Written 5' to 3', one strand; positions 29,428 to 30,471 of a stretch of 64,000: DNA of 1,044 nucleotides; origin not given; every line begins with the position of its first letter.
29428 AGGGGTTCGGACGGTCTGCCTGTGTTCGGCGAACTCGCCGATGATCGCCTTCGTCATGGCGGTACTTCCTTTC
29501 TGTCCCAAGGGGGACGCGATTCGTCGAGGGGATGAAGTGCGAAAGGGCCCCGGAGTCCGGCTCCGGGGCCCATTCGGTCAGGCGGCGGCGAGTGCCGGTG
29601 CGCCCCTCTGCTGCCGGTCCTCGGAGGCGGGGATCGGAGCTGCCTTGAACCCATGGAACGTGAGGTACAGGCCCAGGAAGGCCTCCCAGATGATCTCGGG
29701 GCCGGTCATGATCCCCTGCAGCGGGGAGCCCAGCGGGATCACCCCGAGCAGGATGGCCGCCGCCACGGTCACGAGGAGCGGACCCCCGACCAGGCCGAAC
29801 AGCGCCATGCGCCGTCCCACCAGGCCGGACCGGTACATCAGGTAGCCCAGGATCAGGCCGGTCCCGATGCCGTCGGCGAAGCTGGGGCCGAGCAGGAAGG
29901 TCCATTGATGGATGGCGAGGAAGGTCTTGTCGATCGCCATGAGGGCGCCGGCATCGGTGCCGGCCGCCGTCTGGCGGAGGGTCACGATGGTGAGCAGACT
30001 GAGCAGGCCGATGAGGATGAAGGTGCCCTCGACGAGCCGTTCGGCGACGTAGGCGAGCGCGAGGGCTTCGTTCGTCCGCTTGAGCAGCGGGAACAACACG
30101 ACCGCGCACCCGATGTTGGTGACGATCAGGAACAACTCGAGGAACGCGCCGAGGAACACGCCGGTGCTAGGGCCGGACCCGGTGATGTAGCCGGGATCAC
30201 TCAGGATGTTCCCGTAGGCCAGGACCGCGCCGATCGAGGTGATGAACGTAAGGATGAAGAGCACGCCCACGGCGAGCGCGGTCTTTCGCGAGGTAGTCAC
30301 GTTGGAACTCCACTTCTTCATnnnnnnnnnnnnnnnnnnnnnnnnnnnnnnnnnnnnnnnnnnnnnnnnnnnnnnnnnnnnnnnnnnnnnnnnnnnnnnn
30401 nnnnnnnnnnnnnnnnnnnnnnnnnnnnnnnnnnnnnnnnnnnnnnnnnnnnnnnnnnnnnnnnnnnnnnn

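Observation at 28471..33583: Candidate accessory module: LAL regulator, then unknown 96-aa protein, DUF4386 membrane protein, and an F420-nitroreductase/DUF4260 fusion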

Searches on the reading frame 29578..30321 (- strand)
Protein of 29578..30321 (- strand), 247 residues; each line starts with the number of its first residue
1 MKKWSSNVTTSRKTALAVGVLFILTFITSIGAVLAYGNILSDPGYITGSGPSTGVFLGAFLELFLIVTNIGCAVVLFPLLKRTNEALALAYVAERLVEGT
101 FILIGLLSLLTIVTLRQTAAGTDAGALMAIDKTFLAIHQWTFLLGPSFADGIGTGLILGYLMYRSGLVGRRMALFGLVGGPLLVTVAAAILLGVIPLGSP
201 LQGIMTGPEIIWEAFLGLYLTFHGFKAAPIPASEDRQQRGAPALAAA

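Call 5: search_protein_families(library=pfam, proteins=[window:29578-30321:-], max_evalue=0.01)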
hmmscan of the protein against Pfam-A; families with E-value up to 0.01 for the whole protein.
window:29578-30321:- (247 aa): 1 family
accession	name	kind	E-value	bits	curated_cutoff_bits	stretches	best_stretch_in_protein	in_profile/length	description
PF14329.11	DUF4386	-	2.8e-37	129.1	27.6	1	18-224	2-210/210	Domain of unknown function (DUF4386)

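Call 6: search_protein_families(library=ncbifam, proteins=[window:29578-30321:-], max_evalue=0.01)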
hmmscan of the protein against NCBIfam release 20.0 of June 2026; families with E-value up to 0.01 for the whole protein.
window:29578-30321:- (247 aa): 0 families

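Call 32: find_homologous_proteins(query=window:29578-30321:-, max_evalue=0.00001)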
Query window:29578-30321:- (247 aa): 3974 proteins with E <= 0.00001 among 8000 candidates; the best 120 are listed.
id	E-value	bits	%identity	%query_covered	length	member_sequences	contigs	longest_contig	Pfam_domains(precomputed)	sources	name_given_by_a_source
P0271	2.0e-144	497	96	100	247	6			PF14329.12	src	-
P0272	3.5e-125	434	89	100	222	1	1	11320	PF14329.12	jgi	-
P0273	3.3e-123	428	73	76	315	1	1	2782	PF14329.12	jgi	jgi:hypothetical protein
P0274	3.9e-110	385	77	97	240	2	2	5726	PF14329.12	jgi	jgi:hypothetical protein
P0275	4.3e-108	378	76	97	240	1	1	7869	PF14329.12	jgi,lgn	-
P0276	1.6e-107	377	79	97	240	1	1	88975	PF14329.12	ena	-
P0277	5.1e-107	375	78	97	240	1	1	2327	PF14329.12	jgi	jgi:hypothetical protein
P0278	5.6e-107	375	78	97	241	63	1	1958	PF14329.12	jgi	jgi:hypothetical protein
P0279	8.3e-107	374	78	97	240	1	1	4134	PF14329.12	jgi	jgi:hypothetical protein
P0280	1.0e-106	374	80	93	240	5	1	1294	PF14329.12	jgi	jgi:hypothetical protein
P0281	1.1e-106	374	78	97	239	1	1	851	PF14329.12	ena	-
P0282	1.9e-106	373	78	96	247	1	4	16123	PF14329.12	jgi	jgi:hypothetical protein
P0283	2.3e-106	373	78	93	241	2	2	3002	PF14329.12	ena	-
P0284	4.6e-106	372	77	97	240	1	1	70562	PF14329.12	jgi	jgi:Domain of unknown function (DUF4386)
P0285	2.5e-105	369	76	97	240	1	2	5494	PF14329.12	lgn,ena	-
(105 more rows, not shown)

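Call 47: predict_structure(alignment_id=A2)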
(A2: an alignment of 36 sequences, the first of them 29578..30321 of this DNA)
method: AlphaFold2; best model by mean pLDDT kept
length: 247 residues; sequences in the alignment: 36
mean_pLDDT: 83.4   pTM: 0.79
mean pLDDT of the five models: 83.4, 80.5, 80.3, 79.6, 61.7
residues with pLDDT >= 90: 107; 70-90: 100; 50-70: 18; < 50: 22
segments of 3 or more residues with pLDDT < 50: 1-4, 231-247
pLDDT, mean of each block of 10 residues (from residue 1): 59 92 92 87 72 86 94 93 94 95 93 77 71 88 89 92 90 89 91 86 86 91 76 44 46
secondary structure, 60 per line:
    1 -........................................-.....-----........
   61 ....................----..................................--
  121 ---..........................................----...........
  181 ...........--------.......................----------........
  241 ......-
elements in order: H2-41 H43-47 H53-80 H85-118 H124-165 H170-191 H200-222 H233-246

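Call 56: search_protein_families(library=padloc, proteins=[window:29578-30321:-], max_evalue=0.001)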
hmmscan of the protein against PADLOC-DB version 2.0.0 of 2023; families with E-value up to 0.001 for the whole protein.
window:29578-30321:- (247 aa): 0 families
